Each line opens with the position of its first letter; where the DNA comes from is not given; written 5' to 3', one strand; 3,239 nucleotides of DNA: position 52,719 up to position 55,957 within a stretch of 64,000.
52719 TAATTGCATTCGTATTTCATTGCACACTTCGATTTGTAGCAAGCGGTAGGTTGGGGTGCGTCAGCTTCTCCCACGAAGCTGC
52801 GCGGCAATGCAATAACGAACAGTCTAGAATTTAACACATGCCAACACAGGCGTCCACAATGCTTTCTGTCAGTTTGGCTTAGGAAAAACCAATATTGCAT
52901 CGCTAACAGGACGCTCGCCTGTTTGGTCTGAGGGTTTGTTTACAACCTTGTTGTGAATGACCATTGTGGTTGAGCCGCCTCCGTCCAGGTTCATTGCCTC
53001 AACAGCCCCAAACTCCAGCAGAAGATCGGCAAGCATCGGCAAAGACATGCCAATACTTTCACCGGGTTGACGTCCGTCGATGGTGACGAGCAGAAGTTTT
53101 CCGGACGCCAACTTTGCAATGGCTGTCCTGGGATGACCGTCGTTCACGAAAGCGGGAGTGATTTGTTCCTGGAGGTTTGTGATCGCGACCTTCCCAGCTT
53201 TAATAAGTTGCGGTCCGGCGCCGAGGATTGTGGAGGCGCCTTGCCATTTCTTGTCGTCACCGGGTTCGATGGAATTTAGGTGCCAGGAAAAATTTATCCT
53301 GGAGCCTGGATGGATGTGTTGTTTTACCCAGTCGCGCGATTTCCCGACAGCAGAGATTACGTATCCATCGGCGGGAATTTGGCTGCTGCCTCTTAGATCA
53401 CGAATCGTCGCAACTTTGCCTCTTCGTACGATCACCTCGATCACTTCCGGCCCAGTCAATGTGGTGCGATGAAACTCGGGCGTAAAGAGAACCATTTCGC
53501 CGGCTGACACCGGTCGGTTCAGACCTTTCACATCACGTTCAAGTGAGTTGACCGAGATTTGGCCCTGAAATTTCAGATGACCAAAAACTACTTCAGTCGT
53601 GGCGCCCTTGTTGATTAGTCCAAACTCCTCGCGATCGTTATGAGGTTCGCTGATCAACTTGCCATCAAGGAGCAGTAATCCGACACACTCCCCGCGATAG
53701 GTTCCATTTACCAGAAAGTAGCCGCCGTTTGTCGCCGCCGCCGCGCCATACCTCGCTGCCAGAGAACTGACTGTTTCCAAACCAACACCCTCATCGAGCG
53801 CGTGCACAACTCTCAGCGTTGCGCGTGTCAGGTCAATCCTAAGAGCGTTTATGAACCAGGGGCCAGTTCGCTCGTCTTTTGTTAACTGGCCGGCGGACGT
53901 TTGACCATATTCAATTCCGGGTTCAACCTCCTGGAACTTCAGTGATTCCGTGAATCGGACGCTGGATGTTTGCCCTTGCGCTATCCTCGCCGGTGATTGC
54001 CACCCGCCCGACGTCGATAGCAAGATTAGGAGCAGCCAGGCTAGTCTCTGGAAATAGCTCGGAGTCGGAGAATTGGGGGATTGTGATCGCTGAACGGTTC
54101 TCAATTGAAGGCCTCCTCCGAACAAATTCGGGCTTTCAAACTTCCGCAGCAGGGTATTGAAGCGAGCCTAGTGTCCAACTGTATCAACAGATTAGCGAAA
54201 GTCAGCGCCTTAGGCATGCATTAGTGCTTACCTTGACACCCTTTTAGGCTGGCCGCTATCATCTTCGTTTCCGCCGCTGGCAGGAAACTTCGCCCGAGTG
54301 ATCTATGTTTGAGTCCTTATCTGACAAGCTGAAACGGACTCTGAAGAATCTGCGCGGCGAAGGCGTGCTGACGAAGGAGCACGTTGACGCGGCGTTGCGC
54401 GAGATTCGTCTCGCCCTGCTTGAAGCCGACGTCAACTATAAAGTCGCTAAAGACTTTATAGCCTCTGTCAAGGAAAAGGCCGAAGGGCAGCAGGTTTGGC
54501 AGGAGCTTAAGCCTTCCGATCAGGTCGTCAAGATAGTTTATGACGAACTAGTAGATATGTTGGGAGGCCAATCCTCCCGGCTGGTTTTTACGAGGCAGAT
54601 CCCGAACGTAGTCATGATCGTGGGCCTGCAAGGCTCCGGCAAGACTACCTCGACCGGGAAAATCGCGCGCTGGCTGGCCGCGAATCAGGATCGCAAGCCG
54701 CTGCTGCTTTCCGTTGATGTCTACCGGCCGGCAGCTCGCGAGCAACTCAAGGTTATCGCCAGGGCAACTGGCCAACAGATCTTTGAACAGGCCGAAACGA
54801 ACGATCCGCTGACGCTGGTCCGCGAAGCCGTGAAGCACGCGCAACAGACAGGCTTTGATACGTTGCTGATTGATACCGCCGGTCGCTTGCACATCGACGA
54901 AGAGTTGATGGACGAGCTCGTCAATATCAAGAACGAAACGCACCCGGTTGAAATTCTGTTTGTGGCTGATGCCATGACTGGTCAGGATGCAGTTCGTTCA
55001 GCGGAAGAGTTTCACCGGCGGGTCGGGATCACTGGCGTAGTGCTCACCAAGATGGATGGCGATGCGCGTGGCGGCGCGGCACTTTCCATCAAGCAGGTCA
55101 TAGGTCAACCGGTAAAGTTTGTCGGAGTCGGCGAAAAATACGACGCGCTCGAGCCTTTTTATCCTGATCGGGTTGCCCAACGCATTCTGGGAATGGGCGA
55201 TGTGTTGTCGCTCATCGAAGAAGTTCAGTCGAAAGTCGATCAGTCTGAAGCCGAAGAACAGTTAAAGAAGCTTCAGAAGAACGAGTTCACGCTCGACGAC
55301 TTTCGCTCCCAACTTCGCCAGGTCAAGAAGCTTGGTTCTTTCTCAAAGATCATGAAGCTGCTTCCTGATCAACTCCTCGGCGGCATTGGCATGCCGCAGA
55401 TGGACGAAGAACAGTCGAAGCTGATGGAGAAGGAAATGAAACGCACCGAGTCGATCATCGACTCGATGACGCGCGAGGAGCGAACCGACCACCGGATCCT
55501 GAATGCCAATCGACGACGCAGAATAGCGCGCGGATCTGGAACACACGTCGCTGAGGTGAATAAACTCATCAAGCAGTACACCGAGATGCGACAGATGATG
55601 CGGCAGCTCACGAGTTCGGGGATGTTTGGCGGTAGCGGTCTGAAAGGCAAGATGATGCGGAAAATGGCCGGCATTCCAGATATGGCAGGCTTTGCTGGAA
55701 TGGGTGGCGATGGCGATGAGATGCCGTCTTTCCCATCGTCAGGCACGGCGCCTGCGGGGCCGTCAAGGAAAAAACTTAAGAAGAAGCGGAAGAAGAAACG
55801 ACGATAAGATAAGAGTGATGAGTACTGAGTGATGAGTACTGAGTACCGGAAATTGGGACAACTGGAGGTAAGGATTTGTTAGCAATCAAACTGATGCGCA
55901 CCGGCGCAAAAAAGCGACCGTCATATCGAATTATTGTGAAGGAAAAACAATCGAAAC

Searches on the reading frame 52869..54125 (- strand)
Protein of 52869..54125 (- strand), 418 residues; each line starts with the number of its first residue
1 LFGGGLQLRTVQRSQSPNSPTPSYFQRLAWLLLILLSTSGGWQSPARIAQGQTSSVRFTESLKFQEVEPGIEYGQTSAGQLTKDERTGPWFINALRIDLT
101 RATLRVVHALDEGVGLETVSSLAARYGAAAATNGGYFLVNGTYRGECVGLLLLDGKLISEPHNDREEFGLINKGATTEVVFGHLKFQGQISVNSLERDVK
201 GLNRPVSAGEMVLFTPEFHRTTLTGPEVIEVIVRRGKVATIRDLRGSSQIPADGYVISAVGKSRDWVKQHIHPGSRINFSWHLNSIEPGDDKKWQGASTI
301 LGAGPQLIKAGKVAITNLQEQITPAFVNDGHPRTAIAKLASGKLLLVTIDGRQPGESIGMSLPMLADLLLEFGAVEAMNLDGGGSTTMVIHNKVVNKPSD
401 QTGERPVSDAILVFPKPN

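Call 19: search_protein_families(library=pfam, proteins=[window:52869-54125:-], max_evalue=0.00001)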
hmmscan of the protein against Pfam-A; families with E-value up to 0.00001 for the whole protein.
window:52869-54125:- (418 aa): 1 family
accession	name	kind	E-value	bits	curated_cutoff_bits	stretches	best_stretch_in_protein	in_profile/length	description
PF09992.14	NAGPA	-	7.9e-38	130.7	25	1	232-414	6-169/169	Phosphodiester glycosidase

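Call 121: search_protein_families(library=ncbifam, proteins=[window:52869-54125:-], max_evalue=0.00001)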
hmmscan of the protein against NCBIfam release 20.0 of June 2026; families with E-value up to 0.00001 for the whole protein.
window:52869-54125:- (418 aa): 0 families

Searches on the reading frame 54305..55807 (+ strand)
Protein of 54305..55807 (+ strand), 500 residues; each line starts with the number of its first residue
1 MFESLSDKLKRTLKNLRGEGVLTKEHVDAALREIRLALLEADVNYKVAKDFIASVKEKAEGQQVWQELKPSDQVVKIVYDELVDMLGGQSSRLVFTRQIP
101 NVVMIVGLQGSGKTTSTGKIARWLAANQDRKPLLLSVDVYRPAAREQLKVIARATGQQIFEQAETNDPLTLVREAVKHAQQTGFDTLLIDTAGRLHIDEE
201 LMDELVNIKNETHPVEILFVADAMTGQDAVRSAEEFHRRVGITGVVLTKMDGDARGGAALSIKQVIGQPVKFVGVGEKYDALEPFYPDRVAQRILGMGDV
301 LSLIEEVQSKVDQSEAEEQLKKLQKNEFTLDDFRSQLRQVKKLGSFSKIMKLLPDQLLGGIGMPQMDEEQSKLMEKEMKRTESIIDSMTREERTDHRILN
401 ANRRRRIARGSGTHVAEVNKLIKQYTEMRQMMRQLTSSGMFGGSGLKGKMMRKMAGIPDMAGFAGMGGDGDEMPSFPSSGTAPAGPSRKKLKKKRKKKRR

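Call 95: search_protein_families(library=pfam, proteins=[window:54305-55807:+], max_evalue=0.000001)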
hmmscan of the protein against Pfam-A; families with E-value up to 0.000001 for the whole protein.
window:54305-55807:+ (500 aa): 4 families
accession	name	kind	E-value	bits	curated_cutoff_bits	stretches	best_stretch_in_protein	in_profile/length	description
PF00448.28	SRP54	-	2.7e-73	246.2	22.7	1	100-296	1-196/196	SRP54-type protein, GTPase domain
PF02978.25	SRP_SPB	-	2.6e-32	111.5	27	1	327-432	1-91/91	Signal peptide binding domain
PF02881.24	SRP54_N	-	1e-21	77.3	22.4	1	5-82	1-75/75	SRP54-type protein, helical bundle domain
PF13401.12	AAA_22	-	1.6e-10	41.8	27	1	101-220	6-121/130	AAA domain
